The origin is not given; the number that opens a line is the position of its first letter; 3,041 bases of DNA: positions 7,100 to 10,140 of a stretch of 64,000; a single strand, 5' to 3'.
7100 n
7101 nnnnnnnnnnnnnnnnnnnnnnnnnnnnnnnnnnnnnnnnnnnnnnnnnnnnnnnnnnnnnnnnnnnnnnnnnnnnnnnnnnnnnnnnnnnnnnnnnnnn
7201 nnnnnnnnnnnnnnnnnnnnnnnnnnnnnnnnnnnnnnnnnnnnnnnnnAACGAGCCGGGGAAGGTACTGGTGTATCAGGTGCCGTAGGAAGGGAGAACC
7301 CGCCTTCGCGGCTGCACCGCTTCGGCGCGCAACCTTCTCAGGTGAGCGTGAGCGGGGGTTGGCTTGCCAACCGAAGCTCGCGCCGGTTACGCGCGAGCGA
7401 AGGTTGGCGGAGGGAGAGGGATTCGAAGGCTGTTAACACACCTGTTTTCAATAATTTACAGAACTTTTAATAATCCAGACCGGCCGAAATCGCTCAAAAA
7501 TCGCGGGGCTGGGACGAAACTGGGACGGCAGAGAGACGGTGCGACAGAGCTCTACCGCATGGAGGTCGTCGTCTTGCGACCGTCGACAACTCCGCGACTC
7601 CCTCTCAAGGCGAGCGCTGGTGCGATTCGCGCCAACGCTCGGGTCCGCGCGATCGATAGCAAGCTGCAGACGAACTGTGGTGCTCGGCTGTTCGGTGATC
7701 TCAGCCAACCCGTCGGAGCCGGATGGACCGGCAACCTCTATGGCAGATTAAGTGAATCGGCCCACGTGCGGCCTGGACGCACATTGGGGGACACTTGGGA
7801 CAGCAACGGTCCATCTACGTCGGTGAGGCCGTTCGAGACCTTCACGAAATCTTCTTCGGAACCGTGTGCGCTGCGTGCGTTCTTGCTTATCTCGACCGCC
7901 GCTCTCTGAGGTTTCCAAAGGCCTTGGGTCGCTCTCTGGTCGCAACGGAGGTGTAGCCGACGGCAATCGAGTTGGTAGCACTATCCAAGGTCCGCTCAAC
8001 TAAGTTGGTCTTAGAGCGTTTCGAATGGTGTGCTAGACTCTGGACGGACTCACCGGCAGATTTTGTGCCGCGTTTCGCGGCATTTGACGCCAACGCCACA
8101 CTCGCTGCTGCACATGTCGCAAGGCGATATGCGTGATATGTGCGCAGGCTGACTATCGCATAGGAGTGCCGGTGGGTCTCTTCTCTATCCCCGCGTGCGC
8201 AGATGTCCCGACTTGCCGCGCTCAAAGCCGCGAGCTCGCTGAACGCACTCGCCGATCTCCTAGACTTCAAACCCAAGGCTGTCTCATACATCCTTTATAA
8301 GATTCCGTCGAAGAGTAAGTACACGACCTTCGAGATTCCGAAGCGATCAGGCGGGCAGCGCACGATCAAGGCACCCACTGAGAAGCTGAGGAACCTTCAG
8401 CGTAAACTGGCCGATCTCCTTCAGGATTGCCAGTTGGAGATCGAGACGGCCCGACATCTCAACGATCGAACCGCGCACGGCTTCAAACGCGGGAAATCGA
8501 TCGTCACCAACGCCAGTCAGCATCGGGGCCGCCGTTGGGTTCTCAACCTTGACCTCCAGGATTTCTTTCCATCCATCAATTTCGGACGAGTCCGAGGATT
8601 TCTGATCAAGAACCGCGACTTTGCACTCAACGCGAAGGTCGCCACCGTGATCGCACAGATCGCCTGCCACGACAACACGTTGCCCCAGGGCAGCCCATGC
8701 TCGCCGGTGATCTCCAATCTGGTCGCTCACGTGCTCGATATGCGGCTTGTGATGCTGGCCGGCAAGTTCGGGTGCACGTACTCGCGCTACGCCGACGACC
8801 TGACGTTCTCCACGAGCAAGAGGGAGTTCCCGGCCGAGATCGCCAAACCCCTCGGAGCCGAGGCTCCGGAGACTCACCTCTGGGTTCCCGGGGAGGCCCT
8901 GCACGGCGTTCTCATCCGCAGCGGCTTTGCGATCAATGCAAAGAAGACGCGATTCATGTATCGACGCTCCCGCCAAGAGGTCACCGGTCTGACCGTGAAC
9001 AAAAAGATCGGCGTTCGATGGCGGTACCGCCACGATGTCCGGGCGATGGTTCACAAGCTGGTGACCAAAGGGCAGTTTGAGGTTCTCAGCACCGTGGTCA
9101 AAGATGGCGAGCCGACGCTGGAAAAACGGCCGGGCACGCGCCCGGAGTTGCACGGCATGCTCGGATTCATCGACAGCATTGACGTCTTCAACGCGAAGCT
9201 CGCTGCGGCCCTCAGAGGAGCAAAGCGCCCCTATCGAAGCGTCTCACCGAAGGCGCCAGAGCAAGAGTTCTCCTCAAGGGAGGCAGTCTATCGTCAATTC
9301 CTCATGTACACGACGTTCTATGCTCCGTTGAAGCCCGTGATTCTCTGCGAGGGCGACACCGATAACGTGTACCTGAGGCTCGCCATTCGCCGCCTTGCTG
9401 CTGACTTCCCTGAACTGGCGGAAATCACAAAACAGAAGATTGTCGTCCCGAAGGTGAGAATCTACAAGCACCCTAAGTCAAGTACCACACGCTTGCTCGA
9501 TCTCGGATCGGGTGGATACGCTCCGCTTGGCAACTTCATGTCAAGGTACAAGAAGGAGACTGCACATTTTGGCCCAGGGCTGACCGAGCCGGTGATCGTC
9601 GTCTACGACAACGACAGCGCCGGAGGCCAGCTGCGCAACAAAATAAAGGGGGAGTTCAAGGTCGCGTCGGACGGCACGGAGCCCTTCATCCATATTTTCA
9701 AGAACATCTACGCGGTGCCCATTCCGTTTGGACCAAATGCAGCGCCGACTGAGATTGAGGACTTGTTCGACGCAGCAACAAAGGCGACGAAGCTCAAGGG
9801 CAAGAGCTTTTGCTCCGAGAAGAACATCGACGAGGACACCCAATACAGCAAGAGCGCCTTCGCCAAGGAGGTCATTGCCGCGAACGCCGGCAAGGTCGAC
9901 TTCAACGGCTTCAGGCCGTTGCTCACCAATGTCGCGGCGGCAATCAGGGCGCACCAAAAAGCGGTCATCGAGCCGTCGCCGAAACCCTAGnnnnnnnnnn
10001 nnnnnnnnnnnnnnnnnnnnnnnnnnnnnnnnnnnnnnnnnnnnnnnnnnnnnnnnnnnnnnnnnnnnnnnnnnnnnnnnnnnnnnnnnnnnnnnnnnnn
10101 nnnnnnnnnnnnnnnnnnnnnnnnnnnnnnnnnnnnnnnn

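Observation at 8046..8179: Predicted retron msr/msd RNA: 13-bp a1/a2 inverted repeat, branch-position G and two hairpins just upstream of the RT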

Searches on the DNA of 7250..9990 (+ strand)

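Call 9: search_rna_families(source=window, start=7250, end=8300, threshold=evalue, max_evalue=10, show_alignments=3)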
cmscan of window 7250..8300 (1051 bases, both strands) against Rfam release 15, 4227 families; matches with E-value up to 10: 1.
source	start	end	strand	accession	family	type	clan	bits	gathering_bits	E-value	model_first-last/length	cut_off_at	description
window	7327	7409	+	RF01070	sucA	Cis-reg;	-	20.5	40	0.45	1-83/83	no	SucA RNA motif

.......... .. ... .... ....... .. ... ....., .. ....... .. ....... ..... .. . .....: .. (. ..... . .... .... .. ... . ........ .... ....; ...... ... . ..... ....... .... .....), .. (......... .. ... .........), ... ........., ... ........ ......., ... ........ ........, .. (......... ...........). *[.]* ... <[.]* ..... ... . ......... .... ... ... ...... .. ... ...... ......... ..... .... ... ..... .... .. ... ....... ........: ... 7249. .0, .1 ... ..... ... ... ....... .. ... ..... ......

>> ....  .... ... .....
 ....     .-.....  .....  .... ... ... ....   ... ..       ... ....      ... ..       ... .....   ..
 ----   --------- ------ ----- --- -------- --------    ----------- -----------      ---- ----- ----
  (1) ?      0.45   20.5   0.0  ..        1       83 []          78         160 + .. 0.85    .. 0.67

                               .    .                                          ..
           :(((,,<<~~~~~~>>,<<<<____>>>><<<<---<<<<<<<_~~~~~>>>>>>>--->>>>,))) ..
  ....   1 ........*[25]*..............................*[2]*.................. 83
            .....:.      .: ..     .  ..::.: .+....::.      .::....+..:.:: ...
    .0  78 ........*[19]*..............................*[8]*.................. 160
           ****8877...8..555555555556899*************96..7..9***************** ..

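Call 33: build_rna_model(alignment_id=A4, structure=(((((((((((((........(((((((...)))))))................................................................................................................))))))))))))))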
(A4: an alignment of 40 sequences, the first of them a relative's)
Model R1 built from alignment A4 (40 sequences, 163 columns); structure: as given.
model positions 134; base pairs 20; branch points 0; effective number of sequences 4.68; information 0.59 bits per position. Calibrated on 0.2 Mb of random sequence (short: E-values are rough).
structure used (alignment columns):
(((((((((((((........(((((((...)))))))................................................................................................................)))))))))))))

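Call 34: search_with_rna_model(model_id=R1, source=window, max_evalue=10, show_alignments=1)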
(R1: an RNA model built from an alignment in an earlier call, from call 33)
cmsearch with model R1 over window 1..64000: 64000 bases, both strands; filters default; matches with E-value up to 10: 1.
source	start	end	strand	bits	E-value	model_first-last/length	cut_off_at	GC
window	8046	8179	+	90.2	5.8e-23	1-134/134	no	0.59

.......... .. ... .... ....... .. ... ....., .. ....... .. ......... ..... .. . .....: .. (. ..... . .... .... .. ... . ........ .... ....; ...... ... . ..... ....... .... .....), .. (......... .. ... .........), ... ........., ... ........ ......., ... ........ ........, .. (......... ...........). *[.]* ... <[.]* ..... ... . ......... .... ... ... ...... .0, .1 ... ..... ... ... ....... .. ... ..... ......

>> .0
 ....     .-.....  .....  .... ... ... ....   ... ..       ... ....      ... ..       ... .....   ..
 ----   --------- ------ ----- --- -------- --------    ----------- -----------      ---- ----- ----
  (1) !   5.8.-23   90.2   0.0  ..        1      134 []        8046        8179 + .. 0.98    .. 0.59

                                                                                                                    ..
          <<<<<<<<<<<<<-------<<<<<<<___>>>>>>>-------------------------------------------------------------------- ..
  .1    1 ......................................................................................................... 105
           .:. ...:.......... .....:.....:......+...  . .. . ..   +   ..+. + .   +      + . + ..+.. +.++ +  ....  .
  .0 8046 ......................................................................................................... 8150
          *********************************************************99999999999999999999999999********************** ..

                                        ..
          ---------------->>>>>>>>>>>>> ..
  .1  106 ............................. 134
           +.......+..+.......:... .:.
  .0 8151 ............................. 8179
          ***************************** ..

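Call 44: search_with_rna_model(model_id=R1, sources=[L001, L002, L003, L004, L005, L006, L007, L008, L009, L010, L011, L012, L013, L014, L015, L016, L017, L018, L019, L020, L021, L022, L023, L024, L025, L026, L027, L028, L029, L030, L031, L032, L033, L034, L035, L036, L037, L038, L039, L040, L041, L042, L043, L044, L045, L046, L047, L048, L049, L050, L051, L052, L053, L054, L055, L056, L057, L058, L059, L060, L061, L062, L063, L064, L065, L066, L067, L068, L069, L070, L071, L072, L073, L074, L075, L076, L077, L078, L079, L080], max_evalue=0.001)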
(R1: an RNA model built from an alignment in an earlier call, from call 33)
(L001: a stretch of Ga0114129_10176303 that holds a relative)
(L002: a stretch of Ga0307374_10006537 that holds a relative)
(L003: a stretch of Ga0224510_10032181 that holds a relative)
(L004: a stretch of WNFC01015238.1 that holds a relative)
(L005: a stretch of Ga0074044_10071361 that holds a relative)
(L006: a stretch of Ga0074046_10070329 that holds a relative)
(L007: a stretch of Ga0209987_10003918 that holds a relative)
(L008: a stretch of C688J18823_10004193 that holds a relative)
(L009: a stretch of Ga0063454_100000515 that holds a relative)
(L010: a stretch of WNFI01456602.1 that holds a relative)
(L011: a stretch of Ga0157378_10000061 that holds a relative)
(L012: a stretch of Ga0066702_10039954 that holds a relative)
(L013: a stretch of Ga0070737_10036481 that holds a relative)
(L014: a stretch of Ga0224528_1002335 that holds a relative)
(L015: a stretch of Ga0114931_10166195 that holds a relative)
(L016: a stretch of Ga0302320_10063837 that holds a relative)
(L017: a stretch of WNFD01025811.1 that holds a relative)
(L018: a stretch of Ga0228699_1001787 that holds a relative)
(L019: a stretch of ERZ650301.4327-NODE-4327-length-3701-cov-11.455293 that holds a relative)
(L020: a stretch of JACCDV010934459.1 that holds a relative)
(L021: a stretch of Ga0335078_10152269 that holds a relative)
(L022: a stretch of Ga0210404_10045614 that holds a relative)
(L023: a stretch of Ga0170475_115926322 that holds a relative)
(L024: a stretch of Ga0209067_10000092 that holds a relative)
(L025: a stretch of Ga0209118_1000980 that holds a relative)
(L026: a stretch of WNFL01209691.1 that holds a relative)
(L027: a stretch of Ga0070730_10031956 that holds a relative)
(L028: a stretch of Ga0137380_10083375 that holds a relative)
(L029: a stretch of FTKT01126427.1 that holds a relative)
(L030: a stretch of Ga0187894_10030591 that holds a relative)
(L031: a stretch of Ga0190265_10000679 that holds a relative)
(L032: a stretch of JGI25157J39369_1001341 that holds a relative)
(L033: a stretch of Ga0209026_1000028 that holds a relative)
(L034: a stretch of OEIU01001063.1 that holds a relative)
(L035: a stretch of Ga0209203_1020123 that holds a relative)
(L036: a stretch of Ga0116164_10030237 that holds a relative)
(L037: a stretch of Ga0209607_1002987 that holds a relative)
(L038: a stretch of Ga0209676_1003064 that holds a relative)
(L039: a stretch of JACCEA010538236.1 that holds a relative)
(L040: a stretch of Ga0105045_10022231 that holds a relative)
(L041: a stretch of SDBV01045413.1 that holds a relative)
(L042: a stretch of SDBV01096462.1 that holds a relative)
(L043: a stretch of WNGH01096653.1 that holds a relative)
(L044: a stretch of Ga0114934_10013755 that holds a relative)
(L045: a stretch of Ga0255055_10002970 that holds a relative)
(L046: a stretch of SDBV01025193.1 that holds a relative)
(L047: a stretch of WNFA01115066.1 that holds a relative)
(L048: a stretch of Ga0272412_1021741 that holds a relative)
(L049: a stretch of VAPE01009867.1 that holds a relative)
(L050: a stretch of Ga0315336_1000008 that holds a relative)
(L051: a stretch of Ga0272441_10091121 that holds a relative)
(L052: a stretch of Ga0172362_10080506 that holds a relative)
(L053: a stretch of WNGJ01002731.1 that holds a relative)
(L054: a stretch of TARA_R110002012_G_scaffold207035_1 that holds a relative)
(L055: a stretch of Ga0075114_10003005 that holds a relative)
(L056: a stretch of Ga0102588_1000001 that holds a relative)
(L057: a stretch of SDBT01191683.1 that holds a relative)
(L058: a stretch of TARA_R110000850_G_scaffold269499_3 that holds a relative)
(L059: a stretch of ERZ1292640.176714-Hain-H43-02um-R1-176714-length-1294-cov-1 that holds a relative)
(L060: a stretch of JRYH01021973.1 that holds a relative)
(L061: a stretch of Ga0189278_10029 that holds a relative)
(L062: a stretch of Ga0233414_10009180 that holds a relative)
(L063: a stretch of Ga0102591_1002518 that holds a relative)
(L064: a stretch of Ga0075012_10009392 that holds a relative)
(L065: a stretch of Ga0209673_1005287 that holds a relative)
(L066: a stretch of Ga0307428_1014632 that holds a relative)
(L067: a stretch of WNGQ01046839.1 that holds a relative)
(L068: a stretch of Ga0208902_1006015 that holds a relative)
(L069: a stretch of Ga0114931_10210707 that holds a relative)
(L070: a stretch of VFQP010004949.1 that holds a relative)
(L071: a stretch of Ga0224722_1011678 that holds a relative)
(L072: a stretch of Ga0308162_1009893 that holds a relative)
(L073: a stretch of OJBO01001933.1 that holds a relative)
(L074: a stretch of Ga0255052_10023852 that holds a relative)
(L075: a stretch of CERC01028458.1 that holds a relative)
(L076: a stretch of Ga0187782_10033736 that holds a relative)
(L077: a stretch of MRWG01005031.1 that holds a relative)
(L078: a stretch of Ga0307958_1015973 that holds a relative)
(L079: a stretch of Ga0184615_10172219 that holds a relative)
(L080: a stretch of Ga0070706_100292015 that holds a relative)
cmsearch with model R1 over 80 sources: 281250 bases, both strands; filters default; matches with E-value up to 0.001: 74.
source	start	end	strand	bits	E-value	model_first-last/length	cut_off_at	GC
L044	208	347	+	119.5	2.2e-30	1-134/134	no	0.37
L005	679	813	+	118.7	3.8e-30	1-134/134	no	0.47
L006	535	669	+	118.7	3.8e-30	1-134/134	no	0.47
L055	1334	1473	+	115.7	2.5e-29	1-134/134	no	0.38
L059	98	231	+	115.1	3.6e-29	1-134/134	no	0.53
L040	1340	1477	+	115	4e-29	1-134/134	no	0.59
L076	1354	1486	+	113.7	8.8e-29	1-134/134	no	0.5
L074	860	1005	+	113.6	9.2e-29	1-134/134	no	0.44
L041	1002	1144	+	113.3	1.1e-28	1-134/134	no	0.4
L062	1335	1474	+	113.1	1.3e-28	1-134/134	no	0.39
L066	844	991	+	112.4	2.1e-28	1-134/134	no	0.4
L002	1350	1485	+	112.2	2.2e-28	1-134/134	no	0.54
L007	1352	1487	+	110.9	5.1e-28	1-134/134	no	0.48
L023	1353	1483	+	110.3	7.7e-28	1-134/134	no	0.47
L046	1337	1474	+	109.3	1.4e-27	1-134/134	no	0.4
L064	1341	1477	+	109.3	1.4e-27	1-134/134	no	0.57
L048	907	1043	+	108.6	2.2e-27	1-134/134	no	0.53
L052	365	506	+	108.4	2.6e-27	1-134/134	no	0.46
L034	1341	1477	+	107.8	3.7e-27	1-134/134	no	0.57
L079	77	211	+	107.3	5.1e-27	1-134/134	no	0.57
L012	396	521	+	107.1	5.7e-27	1-134/134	no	0.53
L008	180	305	+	107.1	5.9e-27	1-134/134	no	0.52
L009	1367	1492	+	107.1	5.9e-27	1-134/134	no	0.52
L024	1345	1475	+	107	6e-27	1-134/134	no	0.49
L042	553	692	+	107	6.1e-27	1-134/134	no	0.42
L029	1342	1477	+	107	6.2e-27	1-134/134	no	0.57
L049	1043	1187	+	104.9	2.2e-26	1-134/134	no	0.43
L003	772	930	+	104.5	3e-26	1-134/134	no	0.5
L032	1342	1477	+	103.8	4.6e-26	1-134/134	no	0.57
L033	1342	1477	+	103.8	4.6e-26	1-134/134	no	0.57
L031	1356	1484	+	102.9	8e-26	1-134/134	no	0.5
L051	544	688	+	102.6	9.8e-26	1-134/134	no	0.44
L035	210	346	+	102.6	9.9e-26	1-134/134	no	0.57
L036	208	344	+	102.6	9.9e-26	1-134/134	no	0.57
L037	247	383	+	102.6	9.9e-26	1-134/134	no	0.57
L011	1358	1486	+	102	1.4e-25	1-134/134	no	0.51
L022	686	823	+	101.3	2.2e-25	1-134/134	no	0.54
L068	574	720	+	99.8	5.6e-25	1-134/134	no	0.39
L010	734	866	+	98.4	1.4e-24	1-134/134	no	0.55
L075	1353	1480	+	96.9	3.5e-24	1-134/134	no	0.46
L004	1350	1487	+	96.8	3.7e-24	1-134/134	no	0.54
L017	1350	1487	+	96.8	3.7e-24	1-134/134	no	0.54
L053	1350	1483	+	93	4.1e-23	1-134/134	no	0.57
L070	1349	1477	+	91.2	1.3e-22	1-134/134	no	0.54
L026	749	871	+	91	1.5e-22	1-134/134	no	0.59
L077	1344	1479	+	90.5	2e-22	1-134/134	no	0.51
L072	356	496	+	90.4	2.2e-22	1-134/134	no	0.45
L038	1357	1483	+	90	2.8e-22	1-134/134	no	0.57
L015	116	255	+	89.8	3.2e-22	1-134/134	no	0.53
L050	1338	1476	+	87.7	1.2e-21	1-134/134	no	0.55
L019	474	611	+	86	3.5e-21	1-134/134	no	0.47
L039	465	602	+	86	3.5e-21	1-134/134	no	0.47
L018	1346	1483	+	85.9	3.7e-21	1-134/134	no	0.5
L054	529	658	+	85.7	4.3e-21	1-134/134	no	0.48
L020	1344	1481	+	85.7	4.3e-21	1-134/134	no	0.55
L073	1346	1481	+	85.3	5.5e-21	1-134/134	no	0.51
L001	447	581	+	84.5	9e-21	1-134/134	no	0.57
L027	1349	1482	+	83.8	1.4e-20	1-134/134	no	0.54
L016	1358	1487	+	83.4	1.8e-20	1-134/134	no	0.52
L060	577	715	+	83.2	2e-20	1-134/134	no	0.54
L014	1358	1487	+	80.6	1.1e-19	1-134/134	no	0.52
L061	1343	1479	+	78.7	3.4e-19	1-134/134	no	0.53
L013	464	594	+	77.7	6.6e-19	1-134/134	no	0.58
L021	123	253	+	76.9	1.1e-18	1-134/134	no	0.53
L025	1355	1486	+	76.6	1.3e-18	1-134/134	no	0.55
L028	1012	1143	+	75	3.7e-18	1-134/134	no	0.56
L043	1355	1486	+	75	3.7e-18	1-134/134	no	0.56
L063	1139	1274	+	73.3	1e-17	1-134/134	no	0.54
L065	1344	1479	+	73.3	1e-17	1-134/134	no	0.54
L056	1335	1480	+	73.2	1.1e-17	1-134/134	no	0.54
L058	1341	1480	+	69.8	9.8e-17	1-134/134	no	0.57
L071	1355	1480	+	65.2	1.7e-15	1-134/134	no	0.49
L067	1343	1481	+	63.6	4.9e-15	1-134/134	no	0.48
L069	1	96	+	42.2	3.6e-09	48-134/134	5'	0.4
